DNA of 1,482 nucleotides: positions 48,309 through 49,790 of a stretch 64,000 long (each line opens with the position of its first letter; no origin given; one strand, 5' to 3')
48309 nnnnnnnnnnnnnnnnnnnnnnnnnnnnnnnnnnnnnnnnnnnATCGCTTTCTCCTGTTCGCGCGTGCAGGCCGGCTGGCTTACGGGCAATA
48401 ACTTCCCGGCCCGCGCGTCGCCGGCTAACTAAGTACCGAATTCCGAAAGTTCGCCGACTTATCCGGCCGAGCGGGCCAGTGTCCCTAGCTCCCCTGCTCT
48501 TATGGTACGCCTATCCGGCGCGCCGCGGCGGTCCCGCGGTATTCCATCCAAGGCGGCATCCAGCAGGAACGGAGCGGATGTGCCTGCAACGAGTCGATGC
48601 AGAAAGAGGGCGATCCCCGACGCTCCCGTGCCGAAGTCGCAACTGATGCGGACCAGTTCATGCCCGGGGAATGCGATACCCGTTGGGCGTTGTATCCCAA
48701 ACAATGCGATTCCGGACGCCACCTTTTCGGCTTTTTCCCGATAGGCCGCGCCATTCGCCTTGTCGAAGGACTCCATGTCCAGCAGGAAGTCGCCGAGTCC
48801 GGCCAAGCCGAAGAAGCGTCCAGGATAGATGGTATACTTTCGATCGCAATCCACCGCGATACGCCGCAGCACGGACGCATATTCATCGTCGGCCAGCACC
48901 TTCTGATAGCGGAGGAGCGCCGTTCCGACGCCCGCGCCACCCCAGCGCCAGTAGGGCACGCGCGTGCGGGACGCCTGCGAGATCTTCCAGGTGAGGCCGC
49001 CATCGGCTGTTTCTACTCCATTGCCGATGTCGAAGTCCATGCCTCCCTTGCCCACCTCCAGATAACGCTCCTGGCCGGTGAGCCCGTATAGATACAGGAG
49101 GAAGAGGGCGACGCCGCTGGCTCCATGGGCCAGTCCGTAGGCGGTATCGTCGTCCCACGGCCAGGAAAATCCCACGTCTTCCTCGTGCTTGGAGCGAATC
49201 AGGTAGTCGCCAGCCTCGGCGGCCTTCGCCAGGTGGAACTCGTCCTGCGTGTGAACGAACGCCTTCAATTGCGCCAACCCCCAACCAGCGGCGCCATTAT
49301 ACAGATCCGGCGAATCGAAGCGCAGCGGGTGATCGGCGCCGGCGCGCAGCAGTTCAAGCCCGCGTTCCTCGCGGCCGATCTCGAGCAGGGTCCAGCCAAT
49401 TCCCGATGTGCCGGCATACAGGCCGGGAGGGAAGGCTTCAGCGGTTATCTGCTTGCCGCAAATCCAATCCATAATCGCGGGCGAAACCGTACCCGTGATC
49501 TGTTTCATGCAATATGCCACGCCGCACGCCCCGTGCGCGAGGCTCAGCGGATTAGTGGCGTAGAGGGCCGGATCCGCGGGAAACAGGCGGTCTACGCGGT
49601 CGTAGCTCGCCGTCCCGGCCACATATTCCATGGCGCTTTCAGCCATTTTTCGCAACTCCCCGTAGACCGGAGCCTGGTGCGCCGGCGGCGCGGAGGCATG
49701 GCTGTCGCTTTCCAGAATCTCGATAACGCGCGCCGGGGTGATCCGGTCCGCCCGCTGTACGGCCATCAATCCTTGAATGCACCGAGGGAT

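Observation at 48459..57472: Compact class III lanthipeptide gene cluster in an Acidobacteriota-like genome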

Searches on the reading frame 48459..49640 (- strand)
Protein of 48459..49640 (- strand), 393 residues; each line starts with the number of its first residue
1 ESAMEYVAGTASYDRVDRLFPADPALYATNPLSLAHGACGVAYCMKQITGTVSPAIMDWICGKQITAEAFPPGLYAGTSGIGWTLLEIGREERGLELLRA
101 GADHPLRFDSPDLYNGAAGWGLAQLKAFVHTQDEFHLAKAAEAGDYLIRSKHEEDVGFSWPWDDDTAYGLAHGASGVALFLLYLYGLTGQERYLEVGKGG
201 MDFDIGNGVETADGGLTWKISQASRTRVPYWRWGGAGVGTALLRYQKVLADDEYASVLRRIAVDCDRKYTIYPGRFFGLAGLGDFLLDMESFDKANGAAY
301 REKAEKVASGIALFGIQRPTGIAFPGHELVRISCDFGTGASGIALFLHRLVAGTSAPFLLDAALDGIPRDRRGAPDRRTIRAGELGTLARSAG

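Call 19: search_solved_structures(query=window:48459-49640:-, max_evalue=1, show_alignments=0)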
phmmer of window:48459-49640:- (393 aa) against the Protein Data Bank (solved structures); distinct sequences matched with E-value up to 1: 17.
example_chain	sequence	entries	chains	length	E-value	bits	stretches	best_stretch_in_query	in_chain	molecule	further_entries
9wj0_A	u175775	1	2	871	1.1e-19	74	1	31-351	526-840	Protein kinase domain-containing protein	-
9wop_A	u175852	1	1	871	1.6e-19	73.5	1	31-351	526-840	Protein kinase domain-containing protein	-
8sao_B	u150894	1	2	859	1e-13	54.3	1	37-355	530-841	Class III lanthionine synthetase LanKC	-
8sap_A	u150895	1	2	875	1e-13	54.3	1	37-355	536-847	Class III lanthionine synthetase LanKC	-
8sam_A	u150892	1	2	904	1.1e-13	54.2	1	37-355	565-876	Class III lanthipeptide, Class III lanthionine synthetase LanKC fusion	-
8car_A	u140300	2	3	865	5.2e-09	38.8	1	30-357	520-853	Serine/threonine protein kinase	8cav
8w7l_B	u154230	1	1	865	4e-06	29.3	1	72-348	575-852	Protein kinase domain-containing protein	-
8w7l_A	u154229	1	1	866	4e-06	29.3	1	72-348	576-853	Protein kinase domain-containing protein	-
8w7a_A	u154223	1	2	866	4.3e-06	29.2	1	72-348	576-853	Protein kinase domain-containing protein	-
8wgo_A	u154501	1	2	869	4.3e-06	29.2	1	72-348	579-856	Protein kinase domain-containing protein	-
8w7j_A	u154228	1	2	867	4.3e-06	29.2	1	72-348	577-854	Protein kinase domain-containing protein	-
6wq1_A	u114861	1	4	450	4.6e-05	25.9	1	142-256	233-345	LanC-like protein 2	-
9ugq_A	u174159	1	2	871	8.9e-05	24.9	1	71-350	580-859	SalKC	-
8d0v_A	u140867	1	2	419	0.041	16.1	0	167-194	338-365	Glutathione S-transferase LANCL1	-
3e6u_A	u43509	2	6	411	0.064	15.5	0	167-194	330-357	LanC-like protein 1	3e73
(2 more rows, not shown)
